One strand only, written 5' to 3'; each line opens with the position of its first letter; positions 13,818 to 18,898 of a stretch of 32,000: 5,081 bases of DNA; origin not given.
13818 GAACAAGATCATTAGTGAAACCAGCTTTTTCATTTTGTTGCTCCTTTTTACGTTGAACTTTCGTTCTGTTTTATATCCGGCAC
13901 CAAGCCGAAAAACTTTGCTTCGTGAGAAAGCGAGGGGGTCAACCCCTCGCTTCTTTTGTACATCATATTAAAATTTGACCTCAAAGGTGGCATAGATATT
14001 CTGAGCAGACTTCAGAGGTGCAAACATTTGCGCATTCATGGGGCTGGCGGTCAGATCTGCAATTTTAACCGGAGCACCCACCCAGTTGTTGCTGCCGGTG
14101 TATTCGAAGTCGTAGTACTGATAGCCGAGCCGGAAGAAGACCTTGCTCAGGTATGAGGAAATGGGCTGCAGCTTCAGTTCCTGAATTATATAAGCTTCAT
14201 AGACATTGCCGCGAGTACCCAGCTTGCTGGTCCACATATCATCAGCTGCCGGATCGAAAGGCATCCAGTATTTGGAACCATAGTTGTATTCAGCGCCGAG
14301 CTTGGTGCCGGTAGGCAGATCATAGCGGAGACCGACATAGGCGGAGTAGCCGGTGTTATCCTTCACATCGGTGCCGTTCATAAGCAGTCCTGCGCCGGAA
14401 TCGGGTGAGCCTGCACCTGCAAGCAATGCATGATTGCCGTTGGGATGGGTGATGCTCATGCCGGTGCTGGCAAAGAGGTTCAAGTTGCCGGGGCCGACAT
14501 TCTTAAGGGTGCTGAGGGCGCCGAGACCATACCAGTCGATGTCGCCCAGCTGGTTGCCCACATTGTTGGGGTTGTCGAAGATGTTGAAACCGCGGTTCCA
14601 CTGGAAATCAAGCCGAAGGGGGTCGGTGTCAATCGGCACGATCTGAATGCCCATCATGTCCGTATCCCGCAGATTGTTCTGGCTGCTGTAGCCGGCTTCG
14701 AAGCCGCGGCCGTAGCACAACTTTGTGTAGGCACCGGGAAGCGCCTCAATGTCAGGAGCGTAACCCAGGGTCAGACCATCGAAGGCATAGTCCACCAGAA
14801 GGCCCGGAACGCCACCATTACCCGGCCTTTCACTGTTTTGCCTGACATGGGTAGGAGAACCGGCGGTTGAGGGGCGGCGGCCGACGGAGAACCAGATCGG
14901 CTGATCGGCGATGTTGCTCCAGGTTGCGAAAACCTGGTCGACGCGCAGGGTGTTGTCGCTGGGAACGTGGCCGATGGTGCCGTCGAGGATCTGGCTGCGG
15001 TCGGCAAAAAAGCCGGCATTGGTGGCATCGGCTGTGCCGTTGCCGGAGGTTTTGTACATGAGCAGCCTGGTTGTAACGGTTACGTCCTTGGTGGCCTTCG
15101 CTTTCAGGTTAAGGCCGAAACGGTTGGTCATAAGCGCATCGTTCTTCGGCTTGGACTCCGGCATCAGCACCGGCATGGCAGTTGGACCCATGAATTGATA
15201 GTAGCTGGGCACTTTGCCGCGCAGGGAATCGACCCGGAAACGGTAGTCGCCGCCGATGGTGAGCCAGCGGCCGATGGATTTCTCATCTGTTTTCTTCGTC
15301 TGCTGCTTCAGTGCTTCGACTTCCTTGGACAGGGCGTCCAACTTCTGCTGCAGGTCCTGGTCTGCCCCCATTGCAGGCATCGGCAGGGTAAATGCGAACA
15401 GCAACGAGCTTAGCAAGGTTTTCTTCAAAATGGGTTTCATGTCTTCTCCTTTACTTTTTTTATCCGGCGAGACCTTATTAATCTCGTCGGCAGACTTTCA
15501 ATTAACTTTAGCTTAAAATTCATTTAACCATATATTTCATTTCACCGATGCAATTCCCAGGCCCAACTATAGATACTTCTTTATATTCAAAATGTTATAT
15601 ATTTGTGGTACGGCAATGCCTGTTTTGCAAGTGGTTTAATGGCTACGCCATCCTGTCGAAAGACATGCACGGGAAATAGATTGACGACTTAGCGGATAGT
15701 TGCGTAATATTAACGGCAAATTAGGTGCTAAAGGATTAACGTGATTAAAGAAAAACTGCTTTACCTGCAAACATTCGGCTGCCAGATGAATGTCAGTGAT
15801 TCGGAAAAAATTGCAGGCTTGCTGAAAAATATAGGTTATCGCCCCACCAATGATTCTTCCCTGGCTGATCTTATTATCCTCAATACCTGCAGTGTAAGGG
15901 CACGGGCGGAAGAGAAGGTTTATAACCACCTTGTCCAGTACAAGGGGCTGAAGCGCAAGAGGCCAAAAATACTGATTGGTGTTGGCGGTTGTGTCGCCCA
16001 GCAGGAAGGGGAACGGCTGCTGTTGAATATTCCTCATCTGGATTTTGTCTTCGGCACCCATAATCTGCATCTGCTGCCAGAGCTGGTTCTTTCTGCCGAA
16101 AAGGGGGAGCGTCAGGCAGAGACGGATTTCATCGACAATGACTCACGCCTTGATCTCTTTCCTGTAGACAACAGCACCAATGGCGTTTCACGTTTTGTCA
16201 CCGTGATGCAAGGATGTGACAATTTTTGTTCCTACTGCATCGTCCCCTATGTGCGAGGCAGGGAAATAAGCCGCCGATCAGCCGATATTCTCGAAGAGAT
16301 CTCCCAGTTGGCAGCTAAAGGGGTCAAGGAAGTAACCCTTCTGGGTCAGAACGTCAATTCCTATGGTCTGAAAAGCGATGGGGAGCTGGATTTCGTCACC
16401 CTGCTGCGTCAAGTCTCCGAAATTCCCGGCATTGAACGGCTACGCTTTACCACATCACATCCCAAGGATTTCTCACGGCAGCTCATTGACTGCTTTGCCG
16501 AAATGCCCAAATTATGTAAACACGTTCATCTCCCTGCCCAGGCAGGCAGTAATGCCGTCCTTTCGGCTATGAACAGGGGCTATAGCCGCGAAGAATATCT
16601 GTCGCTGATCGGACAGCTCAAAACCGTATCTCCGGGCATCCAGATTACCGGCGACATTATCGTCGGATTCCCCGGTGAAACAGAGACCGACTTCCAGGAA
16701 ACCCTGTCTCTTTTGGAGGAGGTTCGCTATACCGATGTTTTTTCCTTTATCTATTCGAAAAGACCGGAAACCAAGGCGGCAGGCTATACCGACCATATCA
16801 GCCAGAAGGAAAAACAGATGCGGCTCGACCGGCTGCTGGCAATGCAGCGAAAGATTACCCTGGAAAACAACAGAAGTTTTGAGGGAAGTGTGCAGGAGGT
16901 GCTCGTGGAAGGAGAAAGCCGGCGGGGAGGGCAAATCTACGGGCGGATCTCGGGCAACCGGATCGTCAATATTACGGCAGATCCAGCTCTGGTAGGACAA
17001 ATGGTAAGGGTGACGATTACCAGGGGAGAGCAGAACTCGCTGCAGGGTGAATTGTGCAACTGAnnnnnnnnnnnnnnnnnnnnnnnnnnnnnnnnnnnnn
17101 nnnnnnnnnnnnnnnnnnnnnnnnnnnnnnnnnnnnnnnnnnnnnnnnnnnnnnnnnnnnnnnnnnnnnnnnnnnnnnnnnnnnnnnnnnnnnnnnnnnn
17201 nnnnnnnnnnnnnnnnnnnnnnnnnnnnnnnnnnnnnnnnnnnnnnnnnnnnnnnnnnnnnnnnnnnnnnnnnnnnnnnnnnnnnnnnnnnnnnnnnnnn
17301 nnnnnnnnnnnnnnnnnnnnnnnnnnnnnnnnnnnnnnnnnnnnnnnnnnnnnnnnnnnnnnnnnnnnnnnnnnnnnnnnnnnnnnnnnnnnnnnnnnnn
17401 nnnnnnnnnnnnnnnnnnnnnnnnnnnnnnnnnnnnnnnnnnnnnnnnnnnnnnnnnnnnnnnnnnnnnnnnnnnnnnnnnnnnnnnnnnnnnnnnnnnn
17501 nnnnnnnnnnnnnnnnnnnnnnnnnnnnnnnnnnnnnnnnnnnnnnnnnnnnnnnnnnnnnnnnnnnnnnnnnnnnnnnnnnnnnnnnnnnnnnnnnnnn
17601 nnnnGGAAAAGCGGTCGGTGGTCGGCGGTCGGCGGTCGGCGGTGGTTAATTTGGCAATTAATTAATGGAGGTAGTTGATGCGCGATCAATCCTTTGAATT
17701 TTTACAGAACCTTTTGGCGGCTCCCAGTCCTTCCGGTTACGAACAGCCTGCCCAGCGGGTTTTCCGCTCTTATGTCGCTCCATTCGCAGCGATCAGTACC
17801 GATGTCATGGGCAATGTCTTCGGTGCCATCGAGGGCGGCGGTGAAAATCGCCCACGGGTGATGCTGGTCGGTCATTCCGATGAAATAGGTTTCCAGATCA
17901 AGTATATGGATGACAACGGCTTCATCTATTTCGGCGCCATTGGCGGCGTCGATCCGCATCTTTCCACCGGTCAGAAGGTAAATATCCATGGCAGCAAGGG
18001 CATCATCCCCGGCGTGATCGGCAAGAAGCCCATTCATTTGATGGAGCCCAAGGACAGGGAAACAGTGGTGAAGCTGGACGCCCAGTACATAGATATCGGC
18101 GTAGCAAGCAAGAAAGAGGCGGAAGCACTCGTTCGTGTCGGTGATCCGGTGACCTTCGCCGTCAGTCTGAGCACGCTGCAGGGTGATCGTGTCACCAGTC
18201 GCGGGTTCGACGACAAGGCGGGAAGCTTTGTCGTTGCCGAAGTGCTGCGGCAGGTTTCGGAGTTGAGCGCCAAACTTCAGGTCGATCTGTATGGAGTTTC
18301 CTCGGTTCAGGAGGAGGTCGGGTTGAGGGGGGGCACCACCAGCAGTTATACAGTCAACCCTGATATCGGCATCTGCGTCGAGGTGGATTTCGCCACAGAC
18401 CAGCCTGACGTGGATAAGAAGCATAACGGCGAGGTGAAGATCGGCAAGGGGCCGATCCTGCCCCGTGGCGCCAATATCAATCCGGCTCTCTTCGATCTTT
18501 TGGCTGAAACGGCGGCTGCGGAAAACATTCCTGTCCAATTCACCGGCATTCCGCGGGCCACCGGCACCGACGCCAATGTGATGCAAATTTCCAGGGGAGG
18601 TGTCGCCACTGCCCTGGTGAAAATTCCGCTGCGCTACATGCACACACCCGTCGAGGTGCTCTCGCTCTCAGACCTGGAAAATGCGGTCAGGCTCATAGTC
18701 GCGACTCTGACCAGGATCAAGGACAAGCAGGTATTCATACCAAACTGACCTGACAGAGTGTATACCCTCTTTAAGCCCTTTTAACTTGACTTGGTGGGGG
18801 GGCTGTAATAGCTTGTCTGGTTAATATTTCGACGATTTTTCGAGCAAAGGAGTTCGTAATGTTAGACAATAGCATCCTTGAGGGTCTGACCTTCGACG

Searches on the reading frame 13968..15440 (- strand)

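Call 34: search_protein_families(library=pfam, proteins=[window:13968-15440:-], max_evalue=0.00001)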
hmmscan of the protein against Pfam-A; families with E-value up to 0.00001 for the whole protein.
window:13968-15440:- (490 aa): 1 family
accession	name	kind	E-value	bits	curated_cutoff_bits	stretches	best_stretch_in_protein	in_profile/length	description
PF11853.14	DUF3373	-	6.2e-155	516.7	26.1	1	97-490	1-409/409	Protein of unknown function (DUF3373)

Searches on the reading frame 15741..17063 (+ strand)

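Call 34: search_protein_families(library=pfam, proteins=[window:15741-17063:+], max_evalue=0.00001)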
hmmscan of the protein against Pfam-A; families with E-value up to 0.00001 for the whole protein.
window:15741-17063:+ (440 aa): 3 families
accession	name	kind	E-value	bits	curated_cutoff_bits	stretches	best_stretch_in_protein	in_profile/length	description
PF00919.26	UPF0004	-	7.1e-30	103.4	27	1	8-105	3-98/98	Uncharacterized protein family UPF0004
PF04055.27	Radical_SAM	-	1.8e-24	87.2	29.5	1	154-325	2-166/166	Radical SAM superfamily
PF01938.26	TRAM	-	3.8e-13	49.5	21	1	378-438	1-60/61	TRAM domain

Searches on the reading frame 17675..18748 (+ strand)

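Call 35: search_protein_families(library=pfam, proteins=[window:17675-18748:+], max_evalue=0.00001)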
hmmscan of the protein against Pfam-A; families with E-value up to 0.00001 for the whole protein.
window:17675-18748:+ (357 aa): 2 families
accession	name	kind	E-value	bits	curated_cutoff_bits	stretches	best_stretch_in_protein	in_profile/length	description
PF05343.19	Peptidase_M42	-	5.6e-85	285.4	23.2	1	46-340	1-292/292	M42 glutamyl aminopeptidase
PF01546.33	Peptidase_M20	-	5.3e-07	30.2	24.6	1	178-346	34-205/206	Peptidase family M20/M25/M40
